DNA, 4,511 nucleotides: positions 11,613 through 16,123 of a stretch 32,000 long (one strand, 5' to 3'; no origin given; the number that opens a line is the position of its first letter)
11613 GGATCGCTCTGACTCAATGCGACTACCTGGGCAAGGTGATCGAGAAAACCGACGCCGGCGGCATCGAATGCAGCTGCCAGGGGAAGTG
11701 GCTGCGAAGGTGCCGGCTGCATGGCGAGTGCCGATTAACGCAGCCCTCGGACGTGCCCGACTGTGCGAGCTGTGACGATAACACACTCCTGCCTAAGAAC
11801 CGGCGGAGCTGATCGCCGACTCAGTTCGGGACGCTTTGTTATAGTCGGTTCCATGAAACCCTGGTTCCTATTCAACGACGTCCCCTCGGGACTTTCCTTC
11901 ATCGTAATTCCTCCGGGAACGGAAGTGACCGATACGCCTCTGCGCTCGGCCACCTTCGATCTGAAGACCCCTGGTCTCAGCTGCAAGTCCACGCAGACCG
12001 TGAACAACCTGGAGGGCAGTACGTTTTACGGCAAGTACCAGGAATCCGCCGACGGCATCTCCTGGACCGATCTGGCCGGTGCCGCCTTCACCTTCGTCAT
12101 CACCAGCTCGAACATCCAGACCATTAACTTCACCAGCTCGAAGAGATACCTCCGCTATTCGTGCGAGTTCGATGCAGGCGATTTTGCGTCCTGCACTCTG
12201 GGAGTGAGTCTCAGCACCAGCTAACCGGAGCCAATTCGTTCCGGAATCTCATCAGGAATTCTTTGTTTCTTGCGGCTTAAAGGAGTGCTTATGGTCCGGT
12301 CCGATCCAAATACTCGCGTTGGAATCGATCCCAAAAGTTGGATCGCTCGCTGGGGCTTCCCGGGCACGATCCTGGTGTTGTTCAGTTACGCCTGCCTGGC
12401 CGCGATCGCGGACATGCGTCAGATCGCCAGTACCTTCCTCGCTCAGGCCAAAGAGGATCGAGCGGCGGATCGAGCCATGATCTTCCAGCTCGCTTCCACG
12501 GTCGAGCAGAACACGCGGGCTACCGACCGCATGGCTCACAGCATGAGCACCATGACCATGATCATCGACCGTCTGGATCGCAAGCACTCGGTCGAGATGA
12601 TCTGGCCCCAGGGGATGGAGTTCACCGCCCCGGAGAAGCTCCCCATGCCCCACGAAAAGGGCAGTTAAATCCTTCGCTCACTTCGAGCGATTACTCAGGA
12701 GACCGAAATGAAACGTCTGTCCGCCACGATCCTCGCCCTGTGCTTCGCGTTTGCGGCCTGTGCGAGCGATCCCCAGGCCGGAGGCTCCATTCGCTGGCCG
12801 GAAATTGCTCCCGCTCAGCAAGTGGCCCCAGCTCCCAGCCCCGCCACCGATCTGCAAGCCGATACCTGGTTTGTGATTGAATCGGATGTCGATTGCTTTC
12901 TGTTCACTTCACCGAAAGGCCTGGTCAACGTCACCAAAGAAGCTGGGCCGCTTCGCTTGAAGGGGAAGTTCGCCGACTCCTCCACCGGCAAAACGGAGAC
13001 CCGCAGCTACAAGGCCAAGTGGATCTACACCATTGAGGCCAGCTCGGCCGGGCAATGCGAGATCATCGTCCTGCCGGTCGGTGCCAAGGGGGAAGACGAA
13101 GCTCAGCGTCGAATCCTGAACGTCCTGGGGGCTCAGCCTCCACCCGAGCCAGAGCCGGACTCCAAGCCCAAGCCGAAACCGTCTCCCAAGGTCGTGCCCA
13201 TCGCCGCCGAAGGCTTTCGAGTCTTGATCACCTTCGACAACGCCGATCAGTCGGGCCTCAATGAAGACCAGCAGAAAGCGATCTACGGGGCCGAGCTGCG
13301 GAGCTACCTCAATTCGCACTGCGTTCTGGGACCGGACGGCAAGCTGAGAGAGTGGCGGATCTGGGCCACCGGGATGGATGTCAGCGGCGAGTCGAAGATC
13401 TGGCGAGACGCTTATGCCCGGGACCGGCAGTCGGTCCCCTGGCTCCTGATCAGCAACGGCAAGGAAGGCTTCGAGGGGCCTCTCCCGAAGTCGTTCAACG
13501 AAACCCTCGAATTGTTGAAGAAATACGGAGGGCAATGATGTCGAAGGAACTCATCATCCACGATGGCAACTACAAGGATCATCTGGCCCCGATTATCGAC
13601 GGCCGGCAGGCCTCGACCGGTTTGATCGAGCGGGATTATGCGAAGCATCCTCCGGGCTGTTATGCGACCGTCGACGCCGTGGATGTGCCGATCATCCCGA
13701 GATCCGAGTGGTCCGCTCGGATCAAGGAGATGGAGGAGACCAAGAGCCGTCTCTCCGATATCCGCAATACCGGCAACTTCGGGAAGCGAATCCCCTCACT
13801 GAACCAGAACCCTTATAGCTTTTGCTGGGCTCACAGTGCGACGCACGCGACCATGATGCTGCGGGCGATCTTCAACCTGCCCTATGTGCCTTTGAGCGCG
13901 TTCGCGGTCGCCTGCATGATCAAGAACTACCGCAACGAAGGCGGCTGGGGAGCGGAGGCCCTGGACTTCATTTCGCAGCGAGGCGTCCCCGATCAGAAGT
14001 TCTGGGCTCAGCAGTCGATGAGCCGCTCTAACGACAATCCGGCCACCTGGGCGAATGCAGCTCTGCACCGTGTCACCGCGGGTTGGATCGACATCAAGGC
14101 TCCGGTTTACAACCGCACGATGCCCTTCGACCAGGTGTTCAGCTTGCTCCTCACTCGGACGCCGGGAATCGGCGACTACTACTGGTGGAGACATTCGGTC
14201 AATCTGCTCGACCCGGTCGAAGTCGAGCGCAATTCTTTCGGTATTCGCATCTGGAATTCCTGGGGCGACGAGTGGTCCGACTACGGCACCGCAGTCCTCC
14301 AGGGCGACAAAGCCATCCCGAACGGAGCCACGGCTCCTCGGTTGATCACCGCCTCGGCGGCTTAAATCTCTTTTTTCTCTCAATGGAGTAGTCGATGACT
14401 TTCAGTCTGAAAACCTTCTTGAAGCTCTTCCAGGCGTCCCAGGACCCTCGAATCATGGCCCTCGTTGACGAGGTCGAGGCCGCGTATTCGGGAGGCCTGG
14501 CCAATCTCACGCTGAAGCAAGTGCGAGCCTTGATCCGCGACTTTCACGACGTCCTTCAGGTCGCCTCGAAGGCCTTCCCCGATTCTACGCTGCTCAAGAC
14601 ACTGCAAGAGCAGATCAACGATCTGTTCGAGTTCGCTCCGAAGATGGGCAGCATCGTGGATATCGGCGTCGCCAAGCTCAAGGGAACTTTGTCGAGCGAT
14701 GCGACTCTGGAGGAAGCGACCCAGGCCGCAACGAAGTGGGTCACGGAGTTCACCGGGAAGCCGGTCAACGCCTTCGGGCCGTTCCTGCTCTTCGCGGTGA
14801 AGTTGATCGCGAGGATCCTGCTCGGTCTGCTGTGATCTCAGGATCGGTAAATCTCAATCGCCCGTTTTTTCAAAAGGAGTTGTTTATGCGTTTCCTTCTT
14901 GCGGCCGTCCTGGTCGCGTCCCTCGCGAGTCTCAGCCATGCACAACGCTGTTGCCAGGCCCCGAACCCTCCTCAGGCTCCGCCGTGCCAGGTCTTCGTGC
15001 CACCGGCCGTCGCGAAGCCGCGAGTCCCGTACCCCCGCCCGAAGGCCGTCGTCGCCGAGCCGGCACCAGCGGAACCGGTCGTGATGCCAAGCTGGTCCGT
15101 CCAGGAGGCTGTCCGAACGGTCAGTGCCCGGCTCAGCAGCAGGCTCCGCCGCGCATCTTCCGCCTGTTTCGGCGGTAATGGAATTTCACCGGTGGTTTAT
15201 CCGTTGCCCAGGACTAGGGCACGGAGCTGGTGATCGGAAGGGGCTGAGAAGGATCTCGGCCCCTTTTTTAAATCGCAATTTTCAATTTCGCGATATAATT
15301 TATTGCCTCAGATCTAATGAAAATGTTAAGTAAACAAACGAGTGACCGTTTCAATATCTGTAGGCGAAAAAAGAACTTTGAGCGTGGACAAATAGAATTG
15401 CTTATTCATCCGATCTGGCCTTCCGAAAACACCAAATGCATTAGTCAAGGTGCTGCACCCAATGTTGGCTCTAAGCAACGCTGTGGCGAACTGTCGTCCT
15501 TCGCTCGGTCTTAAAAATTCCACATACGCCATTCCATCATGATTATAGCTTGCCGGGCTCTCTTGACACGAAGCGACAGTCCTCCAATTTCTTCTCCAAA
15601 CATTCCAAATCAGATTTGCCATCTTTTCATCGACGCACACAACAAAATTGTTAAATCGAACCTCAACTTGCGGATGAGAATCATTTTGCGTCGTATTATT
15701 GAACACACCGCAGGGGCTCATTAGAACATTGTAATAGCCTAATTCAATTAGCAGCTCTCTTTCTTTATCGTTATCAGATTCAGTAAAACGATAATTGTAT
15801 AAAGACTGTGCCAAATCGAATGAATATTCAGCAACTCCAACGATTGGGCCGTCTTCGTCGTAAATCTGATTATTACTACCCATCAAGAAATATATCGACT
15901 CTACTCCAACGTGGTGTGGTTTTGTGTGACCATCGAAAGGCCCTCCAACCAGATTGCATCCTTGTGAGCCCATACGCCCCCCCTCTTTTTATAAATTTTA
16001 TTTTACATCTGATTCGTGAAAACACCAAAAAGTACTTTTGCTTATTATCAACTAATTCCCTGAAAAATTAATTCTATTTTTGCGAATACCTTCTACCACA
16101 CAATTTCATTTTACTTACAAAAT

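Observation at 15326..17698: Prophage-end AT-rich cargo: Cys-rich SIR2-like protein with an unknown divergent partner, a candidate undescribed anti-phage module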

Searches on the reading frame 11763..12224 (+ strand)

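Call 60: search_protein_families(library=phrogs, proteins=[window:11763-12224:+], max_evalue=0.01)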
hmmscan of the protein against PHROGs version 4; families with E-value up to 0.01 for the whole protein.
window:11763-12224:+ (153 aa): 1 family
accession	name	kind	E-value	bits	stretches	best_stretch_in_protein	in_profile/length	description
phrog_5707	-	unknown function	0.0011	19.9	1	82-139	52-115/134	-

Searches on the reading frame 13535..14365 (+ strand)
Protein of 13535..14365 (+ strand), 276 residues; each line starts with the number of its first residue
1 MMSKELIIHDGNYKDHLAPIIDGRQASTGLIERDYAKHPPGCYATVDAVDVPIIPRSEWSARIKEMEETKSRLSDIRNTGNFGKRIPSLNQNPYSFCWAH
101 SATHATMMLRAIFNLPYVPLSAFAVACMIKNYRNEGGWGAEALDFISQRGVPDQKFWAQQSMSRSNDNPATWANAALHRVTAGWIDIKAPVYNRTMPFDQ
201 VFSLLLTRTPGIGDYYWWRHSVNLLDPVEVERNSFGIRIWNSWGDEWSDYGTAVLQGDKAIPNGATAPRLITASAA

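Call 10: search_protein_families(library=phrogs, proteins=[window:13535-14365:+], max_evalue=0.01)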
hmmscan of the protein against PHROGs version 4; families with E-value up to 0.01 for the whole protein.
window:13535-14365:+ (276 aa): 0 families

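Call 23: search_protein_families(library=pfam, proteins=[window:13535-14365:+], max_evalue=0.01)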
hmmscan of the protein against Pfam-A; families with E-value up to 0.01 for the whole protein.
window:13535-14365:+ (276 aa): 1 family
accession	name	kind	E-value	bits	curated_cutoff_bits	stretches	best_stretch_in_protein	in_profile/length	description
PF00112.29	Peptidase_C1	-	0.00035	21.2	20.7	0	90-155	19-88/220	Papain family cysteine protease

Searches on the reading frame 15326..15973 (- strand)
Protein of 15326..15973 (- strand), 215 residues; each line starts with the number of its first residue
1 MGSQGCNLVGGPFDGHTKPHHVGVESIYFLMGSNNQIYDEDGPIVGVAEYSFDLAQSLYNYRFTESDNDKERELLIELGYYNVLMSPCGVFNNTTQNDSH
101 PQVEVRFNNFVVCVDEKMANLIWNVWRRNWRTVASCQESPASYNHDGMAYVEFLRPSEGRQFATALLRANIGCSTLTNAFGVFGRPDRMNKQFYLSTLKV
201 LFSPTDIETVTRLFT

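Call 4: search_protein_families(library=pfam, proteins=[window:15326-15973:-], max_evalue=1)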
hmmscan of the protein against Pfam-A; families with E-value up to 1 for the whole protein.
window:15326-15973:- (215 aa): 0 families

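Call 5: search_protein_families(library=padloc, proteins=[window:15326-15973:-], max_evalue=1)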
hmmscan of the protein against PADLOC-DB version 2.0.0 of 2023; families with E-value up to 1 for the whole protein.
window:15326-15973:- (215 aa): 0 families

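Call 6: search_protein_families(library=ncbifam, proteins=[window:15326-15973:-], max_evalue=1)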
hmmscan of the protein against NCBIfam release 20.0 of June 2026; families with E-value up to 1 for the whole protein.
window:15326-15973:- (215 aa): 0 families

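Call 11: find_homologous_proteins(query=window:15326-15973:-)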
Query window:15326-15973:- (215 aa): 1 proteins with E <= 0.001 among 47 candidates.
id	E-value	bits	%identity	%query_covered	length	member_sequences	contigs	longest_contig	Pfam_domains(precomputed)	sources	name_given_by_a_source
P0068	3.9e-146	502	100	100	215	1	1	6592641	-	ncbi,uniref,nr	ncbi:hypothetical protein KIH39_00130 [Telmatocola sphagniphila]|uniref:Uncharacterized protein n=1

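Call 56: predict_structure(protein=window:15326-15973:-)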
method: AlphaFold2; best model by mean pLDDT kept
length: 215 residues; sequences in the alignment: 1
mean_pLDDT: 32.7   pTM: 0.25
mean pLDDT of the five models: 32.7, 32.7, 30.9, 29.7, 27.1
residues with pLDDT >= 90: 0; 70-90: 0; 50-70: 0; < 50: 215
segments of 3 or more residues with pLDDT < 50: 1-215
pLDDT, mean of each block of 10 residues (from residue 1): 24 24 25 27 25 34 34 33 32 32 39 44 42 29 28 38 41 29 32 36 38 32
secondary structure, 60 per line:
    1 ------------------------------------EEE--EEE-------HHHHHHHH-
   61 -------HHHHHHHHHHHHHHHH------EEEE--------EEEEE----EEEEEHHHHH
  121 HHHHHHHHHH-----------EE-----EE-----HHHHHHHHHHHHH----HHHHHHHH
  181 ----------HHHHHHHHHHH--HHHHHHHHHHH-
elements in order: E37-39 E42-44 H52-59 H68-83 E90-93 E102-106 E111-115 H116-130 H156-168 H173-180 H191-201 H204-214

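Call 60: search_protein_families(library=phrogs, proteins=[window:15326-15973:-], max_evalue=0.01)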
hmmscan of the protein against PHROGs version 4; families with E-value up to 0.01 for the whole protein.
window:15326-15973:- (215 aa): 2 families
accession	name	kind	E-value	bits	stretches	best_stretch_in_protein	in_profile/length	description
phrog_6638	-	unknown function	0.00098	20.4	1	104-164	6-61/103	-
phrog_16253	-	unknown function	0.0052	17.7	1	93-153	146-206/215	-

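Call 94: search_solved_structures(query=window:15326-15973:-, max_evalue=5)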
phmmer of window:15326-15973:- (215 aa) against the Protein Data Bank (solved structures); distinct sequences matched with E-value up to 5: 0.
